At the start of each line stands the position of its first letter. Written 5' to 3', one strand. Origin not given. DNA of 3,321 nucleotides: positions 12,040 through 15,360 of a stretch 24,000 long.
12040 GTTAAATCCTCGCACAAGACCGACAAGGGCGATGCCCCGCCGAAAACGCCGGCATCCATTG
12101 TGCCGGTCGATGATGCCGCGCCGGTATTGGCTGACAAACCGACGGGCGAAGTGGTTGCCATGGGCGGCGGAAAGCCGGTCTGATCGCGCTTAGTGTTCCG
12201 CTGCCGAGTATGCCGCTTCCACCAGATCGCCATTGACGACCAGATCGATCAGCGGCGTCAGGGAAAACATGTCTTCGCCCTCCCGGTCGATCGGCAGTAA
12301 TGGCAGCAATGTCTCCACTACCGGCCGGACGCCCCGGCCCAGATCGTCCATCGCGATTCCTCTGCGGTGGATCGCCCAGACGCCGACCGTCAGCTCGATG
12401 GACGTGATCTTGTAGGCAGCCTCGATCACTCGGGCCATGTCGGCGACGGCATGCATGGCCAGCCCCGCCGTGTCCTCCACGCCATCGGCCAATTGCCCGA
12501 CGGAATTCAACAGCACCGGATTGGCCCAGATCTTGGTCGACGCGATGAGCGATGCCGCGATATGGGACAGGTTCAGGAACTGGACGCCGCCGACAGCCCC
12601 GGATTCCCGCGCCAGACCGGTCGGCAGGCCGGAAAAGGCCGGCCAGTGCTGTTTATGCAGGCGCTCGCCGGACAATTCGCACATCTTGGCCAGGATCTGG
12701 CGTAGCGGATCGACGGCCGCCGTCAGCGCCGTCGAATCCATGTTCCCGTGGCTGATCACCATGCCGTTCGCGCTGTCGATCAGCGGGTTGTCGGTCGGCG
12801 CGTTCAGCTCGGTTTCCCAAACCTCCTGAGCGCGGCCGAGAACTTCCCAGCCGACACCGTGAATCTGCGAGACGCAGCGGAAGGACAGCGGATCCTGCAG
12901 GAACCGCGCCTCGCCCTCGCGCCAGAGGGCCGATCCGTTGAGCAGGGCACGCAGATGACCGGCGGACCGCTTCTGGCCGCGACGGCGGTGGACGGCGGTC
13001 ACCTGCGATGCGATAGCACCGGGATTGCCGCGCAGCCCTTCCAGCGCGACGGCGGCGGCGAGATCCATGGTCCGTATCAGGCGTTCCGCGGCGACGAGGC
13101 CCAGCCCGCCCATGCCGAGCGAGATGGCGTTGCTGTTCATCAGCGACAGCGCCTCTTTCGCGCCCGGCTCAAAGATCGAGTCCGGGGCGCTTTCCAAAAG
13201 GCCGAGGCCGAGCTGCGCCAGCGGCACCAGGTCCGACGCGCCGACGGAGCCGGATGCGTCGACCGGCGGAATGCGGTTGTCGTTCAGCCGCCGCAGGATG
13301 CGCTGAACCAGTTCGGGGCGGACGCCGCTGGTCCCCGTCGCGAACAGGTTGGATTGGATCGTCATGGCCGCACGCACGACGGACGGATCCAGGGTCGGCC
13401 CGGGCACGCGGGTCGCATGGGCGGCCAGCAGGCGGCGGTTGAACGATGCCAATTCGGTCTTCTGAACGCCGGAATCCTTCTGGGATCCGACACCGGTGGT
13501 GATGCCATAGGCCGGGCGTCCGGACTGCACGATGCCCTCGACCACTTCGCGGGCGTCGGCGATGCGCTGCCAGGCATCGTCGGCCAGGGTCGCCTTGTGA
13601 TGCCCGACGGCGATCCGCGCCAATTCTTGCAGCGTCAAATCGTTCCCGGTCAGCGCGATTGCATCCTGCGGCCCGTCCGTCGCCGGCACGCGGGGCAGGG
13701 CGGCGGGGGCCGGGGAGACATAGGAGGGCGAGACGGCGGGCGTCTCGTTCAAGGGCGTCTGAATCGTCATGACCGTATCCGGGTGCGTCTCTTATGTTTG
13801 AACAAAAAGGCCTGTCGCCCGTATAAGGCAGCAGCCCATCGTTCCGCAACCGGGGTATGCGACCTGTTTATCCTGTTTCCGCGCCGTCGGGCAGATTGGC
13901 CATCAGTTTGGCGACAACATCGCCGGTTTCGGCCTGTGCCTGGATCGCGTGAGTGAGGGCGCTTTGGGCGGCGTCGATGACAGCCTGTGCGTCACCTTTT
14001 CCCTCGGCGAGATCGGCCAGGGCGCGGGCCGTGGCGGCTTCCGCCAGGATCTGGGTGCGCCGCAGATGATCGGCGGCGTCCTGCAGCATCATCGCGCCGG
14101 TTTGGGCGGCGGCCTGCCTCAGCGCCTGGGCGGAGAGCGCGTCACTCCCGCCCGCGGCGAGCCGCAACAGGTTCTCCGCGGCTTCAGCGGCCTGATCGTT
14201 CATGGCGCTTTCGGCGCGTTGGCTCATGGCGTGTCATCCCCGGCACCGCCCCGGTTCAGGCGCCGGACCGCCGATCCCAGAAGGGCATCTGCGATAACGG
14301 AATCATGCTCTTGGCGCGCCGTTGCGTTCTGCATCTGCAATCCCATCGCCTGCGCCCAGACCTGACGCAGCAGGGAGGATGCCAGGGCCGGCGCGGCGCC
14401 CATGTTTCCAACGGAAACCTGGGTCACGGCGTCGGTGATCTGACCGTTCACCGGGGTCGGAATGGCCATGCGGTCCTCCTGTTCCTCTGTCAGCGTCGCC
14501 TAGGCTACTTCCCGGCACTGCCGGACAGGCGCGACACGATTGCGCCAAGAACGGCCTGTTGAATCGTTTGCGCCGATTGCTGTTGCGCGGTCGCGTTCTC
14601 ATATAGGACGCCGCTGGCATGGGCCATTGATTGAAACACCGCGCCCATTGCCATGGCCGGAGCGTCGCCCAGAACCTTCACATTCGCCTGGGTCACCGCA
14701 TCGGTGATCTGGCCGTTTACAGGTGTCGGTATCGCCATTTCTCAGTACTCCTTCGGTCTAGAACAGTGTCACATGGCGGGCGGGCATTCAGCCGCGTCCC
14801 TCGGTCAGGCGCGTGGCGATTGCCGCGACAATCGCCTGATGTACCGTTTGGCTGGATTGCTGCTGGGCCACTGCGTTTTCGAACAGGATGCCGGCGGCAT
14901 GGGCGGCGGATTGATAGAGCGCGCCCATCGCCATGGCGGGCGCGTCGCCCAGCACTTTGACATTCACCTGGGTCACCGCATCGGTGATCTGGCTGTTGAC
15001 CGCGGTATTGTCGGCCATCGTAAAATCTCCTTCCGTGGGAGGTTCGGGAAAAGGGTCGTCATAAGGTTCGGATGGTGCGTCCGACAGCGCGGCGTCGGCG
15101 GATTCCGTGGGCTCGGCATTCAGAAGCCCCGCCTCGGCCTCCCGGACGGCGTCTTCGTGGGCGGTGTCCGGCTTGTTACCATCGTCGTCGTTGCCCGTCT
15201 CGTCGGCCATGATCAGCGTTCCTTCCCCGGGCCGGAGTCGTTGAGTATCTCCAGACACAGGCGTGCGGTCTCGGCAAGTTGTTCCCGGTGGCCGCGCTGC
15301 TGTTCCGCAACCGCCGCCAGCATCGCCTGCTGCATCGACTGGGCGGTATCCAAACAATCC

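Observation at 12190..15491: R-body (reb) locus: three RebB-family paralogs with two uncharacterised helical ORFs and a MIO-defective ammonia-lyase homolog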

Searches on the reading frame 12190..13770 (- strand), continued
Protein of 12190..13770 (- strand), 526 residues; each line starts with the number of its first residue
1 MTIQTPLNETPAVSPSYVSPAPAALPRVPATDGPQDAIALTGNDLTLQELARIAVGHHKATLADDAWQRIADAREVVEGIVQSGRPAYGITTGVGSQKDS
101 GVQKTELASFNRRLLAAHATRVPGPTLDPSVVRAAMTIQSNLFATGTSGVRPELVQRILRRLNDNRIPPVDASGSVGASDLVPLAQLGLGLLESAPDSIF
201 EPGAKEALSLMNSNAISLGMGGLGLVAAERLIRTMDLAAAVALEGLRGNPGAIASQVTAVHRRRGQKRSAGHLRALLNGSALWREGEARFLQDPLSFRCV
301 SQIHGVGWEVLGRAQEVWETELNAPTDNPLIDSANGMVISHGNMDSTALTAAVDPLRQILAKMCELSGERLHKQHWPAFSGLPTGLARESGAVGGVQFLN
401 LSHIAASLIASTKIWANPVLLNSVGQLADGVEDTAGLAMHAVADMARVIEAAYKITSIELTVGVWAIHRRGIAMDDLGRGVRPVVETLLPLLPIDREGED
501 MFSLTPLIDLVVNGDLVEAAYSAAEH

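Call 16: find_encoding_contigs(protein=P0005, flank=10000, max_places=3)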
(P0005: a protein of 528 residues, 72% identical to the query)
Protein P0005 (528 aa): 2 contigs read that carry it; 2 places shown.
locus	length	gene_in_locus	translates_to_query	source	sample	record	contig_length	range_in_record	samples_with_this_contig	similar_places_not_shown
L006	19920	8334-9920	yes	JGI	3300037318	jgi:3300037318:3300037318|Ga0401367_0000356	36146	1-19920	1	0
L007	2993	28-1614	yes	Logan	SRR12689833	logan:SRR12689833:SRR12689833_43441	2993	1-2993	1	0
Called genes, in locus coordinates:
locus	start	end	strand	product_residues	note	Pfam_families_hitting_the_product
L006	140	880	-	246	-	PF00574:CLP_protease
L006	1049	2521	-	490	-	PF05697:Trigger_N, PF00254:FKBP_C, PF05698:Trigger_C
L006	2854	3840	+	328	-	PF13489:Methyltransf_23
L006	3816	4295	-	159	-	PF14559:TPR_19 (faint), PF13428:TPR_14 (faint), PF00515:TPR_1 (faint), PF13181:TPR_8 (faint), PF13414:TPR_11 (faint), PF13424:TPR_12 (weak), PF07719:TPR_2 (weak), PF13432:TPR_16 (weak), +1 more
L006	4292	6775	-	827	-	PF00456:Transketolase_N, PF17831:PDH_E1_M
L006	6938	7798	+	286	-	PF00126:HTH_1, PF03466:LysR_substrate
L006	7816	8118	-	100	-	-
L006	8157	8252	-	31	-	-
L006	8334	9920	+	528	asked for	PF00221:Lyase_aromatic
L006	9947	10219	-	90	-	-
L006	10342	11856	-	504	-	PF03853:YjeF_N, PF01256:Carb_kinase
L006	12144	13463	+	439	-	PF00174:Oxidored_molyb, PF03404:Mo-co_dimer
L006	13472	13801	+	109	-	-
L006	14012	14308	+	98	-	PF06568:YjiS-like (weak)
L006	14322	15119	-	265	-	PF03328:HpcH_HpaI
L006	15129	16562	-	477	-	PF08238:Sel1, PF05036:SPOR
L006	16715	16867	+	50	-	-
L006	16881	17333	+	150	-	PF07332:Phage_holin_3_6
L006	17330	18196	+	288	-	PF12277:DUF3618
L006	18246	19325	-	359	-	PF00015:MCPsignal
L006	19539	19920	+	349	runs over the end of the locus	PF14397:ATPgrasp_ST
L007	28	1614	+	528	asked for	PF00221:Lyase_aromatic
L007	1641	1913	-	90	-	-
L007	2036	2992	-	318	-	?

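Call 49: search_protein_families(library=pfam, proteins=[L003:8479-9804:+], max_evalue=10)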
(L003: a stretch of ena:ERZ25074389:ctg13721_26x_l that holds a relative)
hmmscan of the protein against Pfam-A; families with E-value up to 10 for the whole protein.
L003:8479-9804:+ (441 aa): 2 families
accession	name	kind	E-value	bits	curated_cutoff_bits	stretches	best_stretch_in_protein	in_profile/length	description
PF17419.7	MauJ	-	0.039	15.3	28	1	245-420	2-110/116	Methylamine utilization protein MauJ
PF22634.1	POL2_thumb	-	0.13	12.7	27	1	321-395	40-113/178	DNA polymerase epsilon catalytic subunit A, thumb domain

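Call 50: search_solved_structures(query=window:12190-13770:-, max_evalue=1e-10, show_alignments=1)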
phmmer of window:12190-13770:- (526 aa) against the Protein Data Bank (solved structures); distinct sequences matched with E-value up to 1e-10: 39.
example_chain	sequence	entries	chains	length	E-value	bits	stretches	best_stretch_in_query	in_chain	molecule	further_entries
6s7j_A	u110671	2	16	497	9.9e-44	153.1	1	36-498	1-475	Uncharacterized protein | ergothionase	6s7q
6v6h_A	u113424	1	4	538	1.6e-43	152.3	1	53-461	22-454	Histidine ammonia-lyase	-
7tqr_A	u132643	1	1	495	7.7e-39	136.9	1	38-479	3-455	Probable histidine ammonia-lyase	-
1gkj_A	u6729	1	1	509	9.8e-35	123.4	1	42-442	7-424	HISTIDINE AMMONIA-LYASE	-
1gkm_B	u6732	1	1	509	1.3e-34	123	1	42-442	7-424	Histidine ammonia-lyase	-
9eq5_A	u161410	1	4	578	1.9e-34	122.4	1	40-495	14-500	Histidine ammonia-lyase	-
1eb4_A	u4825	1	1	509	2.9e-34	121.9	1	42-442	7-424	HISTIDINE AMMONIA-LYASE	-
1gk2_A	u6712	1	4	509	5.5e-34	120.9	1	42-442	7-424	HISTIDINE AMMONIA-LYASE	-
1b8f_A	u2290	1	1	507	6.6e-34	120.7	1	42-443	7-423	Histidine ammonia-lyase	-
1gk3_A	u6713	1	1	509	8.2e-34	120.4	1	42-442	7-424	HISTIDINE AMMONIA-LYASE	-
3unv_A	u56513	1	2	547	3.2e-31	111.8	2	189-518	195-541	AdmH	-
2ohy_A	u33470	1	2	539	7.1e-27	97.5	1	38-514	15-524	Tyrosine aminomutase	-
3kdy_A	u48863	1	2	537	7.5e-27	97.4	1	38-514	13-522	Histidine ammonia-lyase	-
2rjr_A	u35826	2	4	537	8.4e-27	97.2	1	38-514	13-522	Tyrosine aminomutase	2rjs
2qve_A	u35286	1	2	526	1.1e-26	96.9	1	38-514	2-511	Tyrosine Aminomutase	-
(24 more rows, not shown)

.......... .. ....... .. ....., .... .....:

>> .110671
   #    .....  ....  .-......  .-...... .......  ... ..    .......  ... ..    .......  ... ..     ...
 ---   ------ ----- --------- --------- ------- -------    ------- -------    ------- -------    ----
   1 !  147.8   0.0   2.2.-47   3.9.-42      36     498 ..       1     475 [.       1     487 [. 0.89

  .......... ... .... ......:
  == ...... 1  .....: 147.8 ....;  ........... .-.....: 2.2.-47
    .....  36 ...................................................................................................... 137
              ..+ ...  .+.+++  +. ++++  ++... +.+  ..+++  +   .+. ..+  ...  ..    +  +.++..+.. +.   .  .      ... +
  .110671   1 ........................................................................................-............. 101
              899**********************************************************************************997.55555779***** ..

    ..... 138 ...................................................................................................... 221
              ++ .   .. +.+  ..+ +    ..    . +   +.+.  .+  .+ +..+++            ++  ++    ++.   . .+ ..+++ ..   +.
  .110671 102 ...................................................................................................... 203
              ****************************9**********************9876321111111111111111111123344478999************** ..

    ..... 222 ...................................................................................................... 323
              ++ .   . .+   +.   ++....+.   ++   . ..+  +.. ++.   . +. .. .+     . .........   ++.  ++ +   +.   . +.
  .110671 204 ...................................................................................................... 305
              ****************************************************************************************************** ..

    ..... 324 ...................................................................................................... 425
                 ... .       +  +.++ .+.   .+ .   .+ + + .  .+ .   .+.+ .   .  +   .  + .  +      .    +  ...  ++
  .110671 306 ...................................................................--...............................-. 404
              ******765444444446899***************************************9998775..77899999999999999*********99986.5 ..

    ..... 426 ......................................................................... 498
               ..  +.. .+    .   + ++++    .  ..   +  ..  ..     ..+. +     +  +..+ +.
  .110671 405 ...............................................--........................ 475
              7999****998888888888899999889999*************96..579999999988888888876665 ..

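Call 68: search_protein_families(library=padloc, proteins=[L003:8479-9804:+], max_evalue=0.01)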
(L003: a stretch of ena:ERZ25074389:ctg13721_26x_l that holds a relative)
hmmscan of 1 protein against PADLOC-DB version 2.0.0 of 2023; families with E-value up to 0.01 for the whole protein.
L003:8479-9804:+ (441 aa): 1 family
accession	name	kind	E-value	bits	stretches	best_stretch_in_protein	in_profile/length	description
PDLC03836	DzbB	-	5.5e-08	30.6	1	237-400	181-310/341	-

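Call 72: find_encoding_contigs(protein=P0017, flank=7000, max_places=2)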
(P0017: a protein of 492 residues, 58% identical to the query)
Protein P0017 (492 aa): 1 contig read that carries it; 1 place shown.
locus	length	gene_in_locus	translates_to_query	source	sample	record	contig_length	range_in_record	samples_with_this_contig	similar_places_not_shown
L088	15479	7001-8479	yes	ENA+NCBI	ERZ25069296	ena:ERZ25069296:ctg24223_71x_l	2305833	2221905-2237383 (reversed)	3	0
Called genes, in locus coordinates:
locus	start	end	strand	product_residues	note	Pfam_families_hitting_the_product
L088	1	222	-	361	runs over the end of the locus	PF10851:DUF2652, PF08327:AHSA1 (weak)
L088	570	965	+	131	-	PF00497:SBP_bac_3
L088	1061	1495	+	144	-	PF01797:Y1_Tnp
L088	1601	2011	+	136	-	-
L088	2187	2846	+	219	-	PF00578:AhpC-TSA, PF08534:Redoxin, PF10417:1-cysPrx_C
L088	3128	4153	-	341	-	PF00126:HTH_1, PF03466:LysR_substrate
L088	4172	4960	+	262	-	PF23169:HalD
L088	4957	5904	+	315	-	PF00557:Peptidase_M24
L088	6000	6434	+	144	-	PF01797:Y1_Tnp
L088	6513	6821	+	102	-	PF00557:Peptidase_M24 (weak)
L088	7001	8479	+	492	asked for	PF00221:Lyase_aromatic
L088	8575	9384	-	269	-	PF04962:KduI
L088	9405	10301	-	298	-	PF01261:AP_endonuc_2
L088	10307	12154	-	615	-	PF02776:TPP_enzyme_N, PF00205:TPP_enzyme_M, PF02775:TPP_enzyme_C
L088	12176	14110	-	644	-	PF00294:PfkB, PF09863:DUF2090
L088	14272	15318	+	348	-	PF01408:GFO_IDH_MocA, PF02894:GFO_IDH_MocA_C, PF22725:GFO_IDH_MocA_C3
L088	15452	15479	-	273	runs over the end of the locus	PF00459:Inositol_P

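Call 73: find_encoding_contigs(protein=P0066, flank=7000, max_places=2)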
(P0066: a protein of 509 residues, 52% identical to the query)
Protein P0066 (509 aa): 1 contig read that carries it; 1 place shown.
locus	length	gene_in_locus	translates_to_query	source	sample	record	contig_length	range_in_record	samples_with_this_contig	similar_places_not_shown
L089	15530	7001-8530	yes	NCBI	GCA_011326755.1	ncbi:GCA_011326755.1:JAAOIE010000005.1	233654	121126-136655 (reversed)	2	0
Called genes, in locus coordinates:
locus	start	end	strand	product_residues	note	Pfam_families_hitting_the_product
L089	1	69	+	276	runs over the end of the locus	PF08240:ADH_N, PF00107:ADH_zinc_N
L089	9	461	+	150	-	-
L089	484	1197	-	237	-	PF00072:Response_reg, PF00196:GerE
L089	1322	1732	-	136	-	PF07610:DUF1573 (weak)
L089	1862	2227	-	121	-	-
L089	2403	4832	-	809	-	PF00672:HAMP (weak), PF07730:HisKA_3, PF02518:HATPase_c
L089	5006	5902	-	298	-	-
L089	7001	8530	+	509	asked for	PF00221:Lyase_aromatic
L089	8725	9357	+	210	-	PF00589:Phage_integrase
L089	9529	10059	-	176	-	PF07209:DUF1415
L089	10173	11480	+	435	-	PF07508:Recombinase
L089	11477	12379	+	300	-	PF02195:ParB_N, PF07506:RepB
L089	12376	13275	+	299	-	PF02195:ParB_N (weak), PF07506:RepB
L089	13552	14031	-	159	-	PF02661:Fic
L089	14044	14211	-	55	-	-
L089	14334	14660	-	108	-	-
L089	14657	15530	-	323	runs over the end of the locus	PF05621:TniB, PF20703:nSTAND1, PF13401:AAA_22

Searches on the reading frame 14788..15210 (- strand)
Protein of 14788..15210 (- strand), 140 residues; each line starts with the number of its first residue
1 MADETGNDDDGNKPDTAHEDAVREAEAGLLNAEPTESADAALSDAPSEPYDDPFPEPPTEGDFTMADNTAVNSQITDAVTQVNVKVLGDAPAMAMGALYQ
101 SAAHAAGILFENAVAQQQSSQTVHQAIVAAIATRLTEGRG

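Call 3: search_protein_families(library=pfam, proteins=[window:14788-15210:-], max_evalue=0.1)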
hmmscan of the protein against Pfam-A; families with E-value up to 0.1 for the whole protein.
window:14788-15210:- (140 aa): 1 family
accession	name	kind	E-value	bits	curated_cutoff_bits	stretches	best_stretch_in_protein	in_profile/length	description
PF11747.13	RebB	-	2.5e-22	79.2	24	1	75-129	1-55/68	Killing trait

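Call 4: search_protein_families(library=ncbifam, proteins=[window:14788-15210:-], max_evalue=0.1)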
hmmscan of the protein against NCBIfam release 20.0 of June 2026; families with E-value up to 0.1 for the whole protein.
window:14788-15210:- (140 aa): 0 families
